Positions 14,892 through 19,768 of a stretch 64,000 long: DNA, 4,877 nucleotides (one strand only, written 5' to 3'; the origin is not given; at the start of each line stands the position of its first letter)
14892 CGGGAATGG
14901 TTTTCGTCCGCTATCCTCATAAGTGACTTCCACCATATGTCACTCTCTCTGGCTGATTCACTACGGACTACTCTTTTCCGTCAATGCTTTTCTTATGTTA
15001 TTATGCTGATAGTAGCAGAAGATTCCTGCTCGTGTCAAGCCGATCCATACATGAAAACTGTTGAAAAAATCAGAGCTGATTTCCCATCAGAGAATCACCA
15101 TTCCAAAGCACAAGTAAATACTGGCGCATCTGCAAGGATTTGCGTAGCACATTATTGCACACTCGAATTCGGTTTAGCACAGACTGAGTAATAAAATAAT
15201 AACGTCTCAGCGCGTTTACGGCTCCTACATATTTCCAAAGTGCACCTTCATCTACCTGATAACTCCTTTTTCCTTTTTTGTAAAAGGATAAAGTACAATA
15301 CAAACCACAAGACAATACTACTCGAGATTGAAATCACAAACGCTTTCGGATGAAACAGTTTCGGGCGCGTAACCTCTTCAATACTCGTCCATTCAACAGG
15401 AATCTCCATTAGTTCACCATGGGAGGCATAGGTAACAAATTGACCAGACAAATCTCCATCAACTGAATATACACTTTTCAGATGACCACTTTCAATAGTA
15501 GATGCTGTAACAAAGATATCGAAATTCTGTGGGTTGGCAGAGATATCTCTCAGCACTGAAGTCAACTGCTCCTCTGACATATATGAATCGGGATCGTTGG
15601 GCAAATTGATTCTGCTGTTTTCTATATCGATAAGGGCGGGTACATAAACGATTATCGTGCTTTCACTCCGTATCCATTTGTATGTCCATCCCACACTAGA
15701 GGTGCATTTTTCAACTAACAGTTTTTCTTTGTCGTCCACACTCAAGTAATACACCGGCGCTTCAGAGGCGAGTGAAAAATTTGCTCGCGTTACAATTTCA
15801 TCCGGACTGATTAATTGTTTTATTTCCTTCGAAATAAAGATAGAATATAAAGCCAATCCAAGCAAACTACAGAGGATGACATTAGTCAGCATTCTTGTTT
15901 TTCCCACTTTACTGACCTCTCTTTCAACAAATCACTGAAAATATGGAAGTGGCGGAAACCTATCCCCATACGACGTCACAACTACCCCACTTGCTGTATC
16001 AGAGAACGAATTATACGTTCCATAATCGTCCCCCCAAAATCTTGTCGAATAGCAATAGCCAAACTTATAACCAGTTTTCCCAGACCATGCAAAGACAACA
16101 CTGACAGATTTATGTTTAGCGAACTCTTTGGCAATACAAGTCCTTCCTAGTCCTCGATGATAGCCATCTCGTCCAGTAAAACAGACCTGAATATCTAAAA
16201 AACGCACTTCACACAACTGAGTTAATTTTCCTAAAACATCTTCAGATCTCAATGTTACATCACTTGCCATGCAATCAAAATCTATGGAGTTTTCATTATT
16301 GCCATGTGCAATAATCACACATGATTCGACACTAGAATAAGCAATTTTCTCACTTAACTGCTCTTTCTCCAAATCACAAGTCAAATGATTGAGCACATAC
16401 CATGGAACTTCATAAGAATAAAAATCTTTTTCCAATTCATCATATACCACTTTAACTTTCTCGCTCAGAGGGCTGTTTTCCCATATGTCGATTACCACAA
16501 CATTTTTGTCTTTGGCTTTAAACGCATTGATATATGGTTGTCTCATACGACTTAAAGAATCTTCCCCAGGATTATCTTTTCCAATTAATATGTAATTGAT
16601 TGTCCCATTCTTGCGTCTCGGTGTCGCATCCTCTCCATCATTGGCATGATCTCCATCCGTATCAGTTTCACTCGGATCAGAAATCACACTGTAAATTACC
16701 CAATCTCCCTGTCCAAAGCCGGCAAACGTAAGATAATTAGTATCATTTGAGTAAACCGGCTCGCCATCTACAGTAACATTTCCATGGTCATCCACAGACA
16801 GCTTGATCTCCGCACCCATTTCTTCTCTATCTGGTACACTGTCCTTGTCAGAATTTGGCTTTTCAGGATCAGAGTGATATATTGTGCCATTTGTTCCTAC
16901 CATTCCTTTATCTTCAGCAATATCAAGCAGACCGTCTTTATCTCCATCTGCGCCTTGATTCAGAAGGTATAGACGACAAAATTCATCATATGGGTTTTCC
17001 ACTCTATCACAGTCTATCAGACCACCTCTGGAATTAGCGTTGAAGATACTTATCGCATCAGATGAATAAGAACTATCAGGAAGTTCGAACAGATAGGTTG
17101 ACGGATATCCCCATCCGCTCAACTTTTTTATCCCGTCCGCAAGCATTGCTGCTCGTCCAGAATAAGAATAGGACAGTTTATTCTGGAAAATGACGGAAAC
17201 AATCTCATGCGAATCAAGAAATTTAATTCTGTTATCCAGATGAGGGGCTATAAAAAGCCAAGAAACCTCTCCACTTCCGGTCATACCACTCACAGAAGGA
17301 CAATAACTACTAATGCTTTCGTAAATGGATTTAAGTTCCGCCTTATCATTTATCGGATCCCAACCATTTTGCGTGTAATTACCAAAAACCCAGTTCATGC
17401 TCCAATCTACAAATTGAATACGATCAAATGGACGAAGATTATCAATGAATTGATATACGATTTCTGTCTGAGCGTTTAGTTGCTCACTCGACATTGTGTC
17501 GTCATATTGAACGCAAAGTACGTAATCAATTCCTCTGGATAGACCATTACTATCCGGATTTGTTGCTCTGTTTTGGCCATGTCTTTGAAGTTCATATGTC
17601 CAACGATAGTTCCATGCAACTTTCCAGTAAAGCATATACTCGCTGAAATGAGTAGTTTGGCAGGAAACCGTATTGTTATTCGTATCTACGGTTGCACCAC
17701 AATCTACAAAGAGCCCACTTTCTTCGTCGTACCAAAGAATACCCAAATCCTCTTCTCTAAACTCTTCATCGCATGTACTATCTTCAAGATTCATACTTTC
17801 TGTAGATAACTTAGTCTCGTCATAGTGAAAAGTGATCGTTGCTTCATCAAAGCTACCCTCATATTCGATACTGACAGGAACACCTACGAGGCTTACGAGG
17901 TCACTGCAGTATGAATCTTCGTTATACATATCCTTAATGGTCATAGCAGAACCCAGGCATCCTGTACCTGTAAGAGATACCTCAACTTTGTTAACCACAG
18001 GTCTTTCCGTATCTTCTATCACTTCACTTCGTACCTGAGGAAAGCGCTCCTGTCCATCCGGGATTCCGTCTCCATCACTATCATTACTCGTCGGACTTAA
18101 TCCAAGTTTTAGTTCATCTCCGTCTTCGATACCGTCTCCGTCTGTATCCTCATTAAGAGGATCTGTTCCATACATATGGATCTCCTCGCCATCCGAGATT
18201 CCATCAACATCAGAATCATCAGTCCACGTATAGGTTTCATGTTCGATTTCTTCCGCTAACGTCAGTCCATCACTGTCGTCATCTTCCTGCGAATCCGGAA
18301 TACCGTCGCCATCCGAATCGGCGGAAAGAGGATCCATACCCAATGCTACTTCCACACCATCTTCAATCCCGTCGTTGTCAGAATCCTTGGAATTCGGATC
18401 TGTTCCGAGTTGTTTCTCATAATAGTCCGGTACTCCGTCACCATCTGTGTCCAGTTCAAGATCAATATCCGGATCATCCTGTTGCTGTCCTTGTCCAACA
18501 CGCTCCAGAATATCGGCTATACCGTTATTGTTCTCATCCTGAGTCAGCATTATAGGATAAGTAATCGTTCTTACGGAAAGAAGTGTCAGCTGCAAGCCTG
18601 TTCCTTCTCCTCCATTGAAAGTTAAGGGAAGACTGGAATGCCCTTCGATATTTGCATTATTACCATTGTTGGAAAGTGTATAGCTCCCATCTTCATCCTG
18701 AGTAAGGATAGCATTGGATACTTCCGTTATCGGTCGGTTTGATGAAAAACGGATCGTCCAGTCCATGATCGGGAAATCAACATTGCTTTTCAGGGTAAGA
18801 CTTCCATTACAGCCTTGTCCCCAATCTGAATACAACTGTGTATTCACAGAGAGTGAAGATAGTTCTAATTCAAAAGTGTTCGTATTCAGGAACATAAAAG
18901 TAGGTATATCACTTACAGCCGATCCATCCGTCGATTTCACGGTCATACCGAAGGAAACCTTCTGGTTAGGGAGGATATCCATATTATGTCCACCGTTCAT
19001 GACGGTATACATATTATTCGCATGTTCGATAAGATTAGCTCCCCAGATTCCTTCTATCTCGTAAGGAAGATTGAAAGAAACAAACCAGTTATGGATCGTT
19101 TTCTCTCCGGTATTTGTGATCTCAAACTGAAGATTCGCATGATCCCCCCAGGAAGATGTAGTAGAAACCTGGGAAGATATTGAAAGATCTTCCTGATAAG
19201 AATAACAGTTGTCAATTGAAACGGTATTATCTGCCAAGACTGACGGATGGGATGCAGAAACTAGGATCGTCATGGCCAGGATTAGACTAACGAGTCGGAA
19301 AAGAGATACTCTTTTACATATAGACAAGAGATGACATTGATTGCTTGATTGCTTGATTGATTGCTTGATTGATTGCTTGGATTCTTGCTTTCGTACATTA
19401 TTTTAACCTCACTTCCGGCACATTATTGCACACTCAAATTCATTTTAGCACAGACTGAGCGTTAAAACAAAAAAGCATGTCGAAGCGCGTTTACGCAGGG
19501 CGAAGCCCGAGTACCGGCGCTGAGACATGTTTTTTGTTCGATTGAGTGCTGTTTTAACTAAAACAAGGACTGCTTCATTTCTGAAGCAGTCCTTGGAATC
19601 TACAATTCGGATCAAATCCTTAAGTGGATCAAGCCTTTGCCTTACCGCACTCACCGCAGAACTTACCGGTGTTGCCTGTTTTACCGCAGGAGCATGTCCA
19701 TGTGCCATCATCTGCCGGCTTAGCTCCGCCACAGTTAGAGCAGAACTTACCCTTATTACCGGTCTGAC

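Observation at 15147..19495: AT-rich two-gene islet between thrS and the SPFH operon, bracketed by a ~75-nt imperfect direct repeat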

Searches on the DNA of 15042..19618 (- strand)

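Call 65: search_dna_similar(query=window:15042-19618:-, collection=plasmids, mode=distant, max_rows=8)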
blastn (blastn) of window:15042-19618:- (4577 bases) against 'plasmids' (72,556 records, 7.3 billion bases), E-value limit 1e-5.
No match.

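Call 66: search_dna_similar(query=window:15042-19618:-, collection=phages, mode=distant, max_rows=8)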
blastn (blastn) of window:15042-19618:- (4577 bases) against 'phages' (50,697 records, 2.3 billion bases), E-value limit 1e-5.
No match.
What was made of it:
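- Tried and rejected: The islet has no BLASTN match in plasmid or phage collections (calls 65, 66).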

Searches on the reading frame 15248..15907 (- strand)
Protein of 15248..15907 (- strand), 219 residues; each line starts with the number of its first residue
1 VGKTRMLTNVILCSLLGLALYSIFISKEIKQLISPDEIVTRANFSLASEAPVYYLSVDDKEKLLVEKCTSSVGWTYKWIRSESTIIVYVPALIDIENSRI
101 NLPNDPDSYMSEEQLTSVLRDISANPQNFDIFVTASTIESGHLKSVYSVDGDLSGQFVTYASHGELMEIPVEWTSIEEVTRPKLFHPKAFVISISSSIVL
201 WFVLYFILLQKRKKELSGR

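Call 7: search_protein_families(library=pfam, proteins=[window:15248-15907:-])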
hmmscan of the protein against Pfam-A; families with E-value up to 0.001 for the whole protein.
window:15248-15907:- (219 aa): 0 families

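Call 34: find_homologous_proteins(query=window:15248-15907:-, max_evalue=0.001)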
Query window:15248-15907:- (219 aa): 1 proteins with E <= 0.001 among 292 candidates.
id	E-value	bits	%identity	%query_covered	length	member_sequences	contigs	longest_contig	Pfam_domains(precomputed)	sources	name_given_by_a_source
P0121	1.4e-133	461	97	100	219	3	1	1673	-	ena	-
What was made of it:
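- The only 219-aa homologue is L090 (call 34).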

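Call 35: find_encoding_contigs(protein=P0121, flank=10000, max_places=10)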
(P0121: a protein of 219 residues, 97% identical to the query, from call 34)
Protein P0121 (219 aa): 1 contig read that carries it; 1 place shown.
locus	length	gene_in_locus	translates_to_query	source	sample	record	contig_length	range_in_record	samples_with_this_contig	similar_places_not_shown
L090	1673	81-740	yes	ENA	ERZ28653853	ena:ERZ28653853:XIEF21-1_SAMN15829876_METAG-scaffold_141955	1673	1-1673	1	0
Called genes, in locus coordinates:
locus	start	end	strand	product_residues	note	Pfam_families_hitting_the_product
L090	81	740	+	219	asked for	-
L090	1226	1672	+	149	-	?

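Call 49: search_protein_families(library=pfam, proteins=[window:15248-15907:-], max_evalue=5)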
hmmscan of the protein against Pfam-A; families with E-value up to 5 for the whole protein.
window:15248-15907:- (219 aa): 0 families

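Call 69: search_protein_families(library=ncbifam, proteins=[window:15248-15907:-], max_evalue=0.01)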
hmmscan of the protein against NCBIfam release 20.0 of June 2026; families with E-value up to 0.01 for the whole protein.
window:15248-15907:- (219 aa): 0 families

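Call 70: search_protein_families(library=padloc, proteins=[window:15248-15907:-], max_evalue=0.01)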
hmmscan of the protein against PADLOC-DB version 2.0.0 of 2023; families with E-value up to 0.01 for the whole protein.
window:15248-15907:- (219 aa): 0 families
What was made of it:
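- Tried and rejected: The 219-aa protein has a single database homologue (call 34) and no family (calls 7, 49, 69, 70).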

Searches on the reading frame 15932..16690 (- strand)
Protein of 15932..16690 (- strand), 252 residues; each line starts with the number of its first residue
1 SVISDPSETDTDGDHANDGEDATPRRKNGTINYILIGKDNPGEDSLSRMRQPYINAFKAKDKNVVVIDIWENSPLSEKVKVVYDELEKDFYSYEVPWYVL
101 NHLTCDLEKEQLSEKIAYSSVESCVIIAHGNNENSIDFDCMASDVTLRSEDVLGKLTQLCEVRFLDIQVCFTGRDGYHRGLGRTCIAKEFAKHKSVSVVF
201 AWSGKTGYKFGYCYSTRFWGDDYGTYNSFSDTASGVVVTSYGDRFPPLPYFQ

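Call 49: search_protein_families(library=pfam, proteins=[window:15932-16690:-], max_evalue=5)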
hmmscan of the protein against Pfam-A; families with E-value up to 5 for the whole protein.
window:15932-16690:- (252 aa): 0 families

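Call 50: search_solved_structures(query=window:15932-16690:-, max_evalue=10)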
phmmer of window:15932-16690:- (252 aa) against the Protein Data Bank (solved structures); distinct sequences matched with E-value up to 10: 3.
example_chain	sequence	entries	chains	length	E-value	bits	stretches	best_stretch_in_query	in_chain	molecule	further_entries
6fmg_A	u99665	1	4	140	0.045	16.4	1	39-90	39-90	PTS system mannose-specific transporter subunit IIAB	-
6gbn_A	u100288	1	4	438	0.78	12.4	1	198-248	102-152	Adenosylhomocysteinase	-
1jf3_A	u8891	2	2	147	1.9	11.1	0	178-206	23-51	monomer hemoglobin component III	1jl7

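Call 57: predict_structure(alignment_id=A2)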
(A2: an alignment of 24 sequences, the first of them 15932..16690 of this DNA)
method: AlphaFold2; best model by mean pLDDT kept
length: 252 residues; sequences in the alignment: 24
mean_pLDDT: 88.6   pTM: 0.89
mean pLDDT of the five models: 88.6, 87.0, 82.6, 81.7, 81.6
residues with pLDDT >= 90: 140; 70-90: 98; 50-70: 14; < 50: 0
segments of 3 or more residues with pLDDT < 50: none
pLDDT, mean of each block of 10 residues (from residue 1): 77 87 89 95 90 95 96 94 92 90 93 92 96 82 72 78 96 84 89 95 89 78 88 93 88 79
secondary structure, 60 per line:
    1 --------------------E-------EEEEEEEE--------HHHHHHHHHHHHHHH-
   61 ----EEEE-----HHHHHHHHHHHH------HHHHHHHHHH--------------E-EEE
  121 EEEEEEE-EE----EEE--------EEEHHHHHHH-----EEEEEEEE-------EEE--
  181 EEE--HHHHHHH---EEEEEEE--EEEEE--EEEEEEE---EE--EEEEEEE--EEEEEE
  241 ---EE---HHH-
elements in order: E29-36 H45-59 E65-68 H74-85 H92-101 E118-127 E135-137 E146-148 H149-155 E161-168 E176-178 E181-183 H186-192 E196-202 E205-209 E212-218 E226-232 E235-240
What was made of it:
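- On Clan CD (caspase-haemoglobinase fold) cysteine peptidase: In the AF2 model they follow strands 118-127 and 161-168 (call 57).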

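Call 61: fold_search(model_id=the predicted structure, library=pdb)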
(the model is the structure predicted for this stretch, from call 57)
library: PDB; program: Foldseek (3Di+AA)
matches with E <= 10: 808; with E <= 0.001: 0
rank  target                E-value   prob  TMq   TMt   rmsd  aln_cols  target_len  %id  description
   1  6ns7_B                7.2e-03  0.96  0.34  0.35   7.7       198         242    8  Crystal structure of murine caspase-11 (released 2020-07-29)
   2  8wra                  1.1e-02  0.77  0.29  0.30  11.4       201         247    9  The Crystal Structure of CASP1 from Biortus (released 2023-11-15)
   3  3e4c_B                1.6e-02  0.75  0.31  0.30   9.9       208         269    9  Procaspase-1 zymogen domain crystal structure (released 2008-12-30)
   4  8eey_B                2.0e-02  0.99  0.36  0.14   5.1       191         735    9  Cas7-11 in complex with DR-mismatched target RNA, Csx29 and Csx30 (released 2022-11-16)
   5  7xsr_C                3.7e-02  0.80  0.31  0.13   7.6       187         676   12  Structure of Craspase-target RNA (released 2022-11-09)
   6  5lbt_A                3.7e-02  0.66  0.29  0.32   7.6       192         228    7  Structure of the human quinone reductase 2 (NQO2) in complex with imiquimod (released 2016-07-27)
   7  6mzo                  3.9e-02  0.84  0.37  0.28   7.0       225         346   11  X-ray Structure of an Inactive Zymogen C11 Protease from Parabacteroides distasonis (released 2019-04-17)
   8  9cip_B                3.9e-02  0.54  0.35  0.21  12.3       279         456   13  MicroED structure of the C11 cysteine protease clostripain (released 2024-08-14)
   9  5a4k_A                4.1e-02  0.69  0.28  0.26   7.5       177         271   11  Crystal structure of the R139W variant of human NAD(P)H:quinone oxidoreductase (released 2016-06-29)
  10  4tl6_B                4.1e-02  0.16  0.20  0.21  13.2       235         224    8  Crystal structure of N-terminal domain of KaiC (released 2015-07-01)
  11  6jxn_C                4.4e-02  0.33  0.23  0.27   8.9       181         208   11  Crystal Structure of Indigo reductase from Bacillus smithii type strain DSM 4216 (released 2020-04-01)
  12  7o4d_A                5.0e-02  0.60  0.28  0.30   7.8       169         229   10  QR2 inhibitor from a novel sulfanamide series to tackle age related oxidative stress and cognitive decline (released 2022-08-17)
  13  7c9c_A                5.0e-02  0.13  0.20  0.18  13.0       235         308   10  Human DMC1 pre-synaptic complexes (released 2020-11-25)
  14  4fgl_D                5.6e-02  0.66  0.28  0.30   7.1       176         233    7  Reduced quinone reductase 2 in complex with chloroquine (released 2013-03-13)
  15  9ezt_C                6.7e-02  0.47  0.27  0.25   9.4       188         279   11  XFEL structure of hNQO1 mixed with NADH for 1.2 s (released 2025-04-23)
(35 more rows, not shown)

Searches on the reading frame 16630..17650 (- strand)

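Call 49: search_protein_families(library=pfam, proteins=[window:16630-17650:-], max_evalue=5)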
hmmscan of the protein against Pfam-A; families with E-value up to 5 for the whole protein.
window:16630-17650:- (340 aa): 1 family
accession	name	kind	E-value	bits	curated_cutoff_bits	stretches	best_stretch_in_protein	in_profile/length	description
PF07676.18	PD40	-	0.0015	18.9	20.9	1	295-320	11-37/38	WD40-like Beta Propeller Repeat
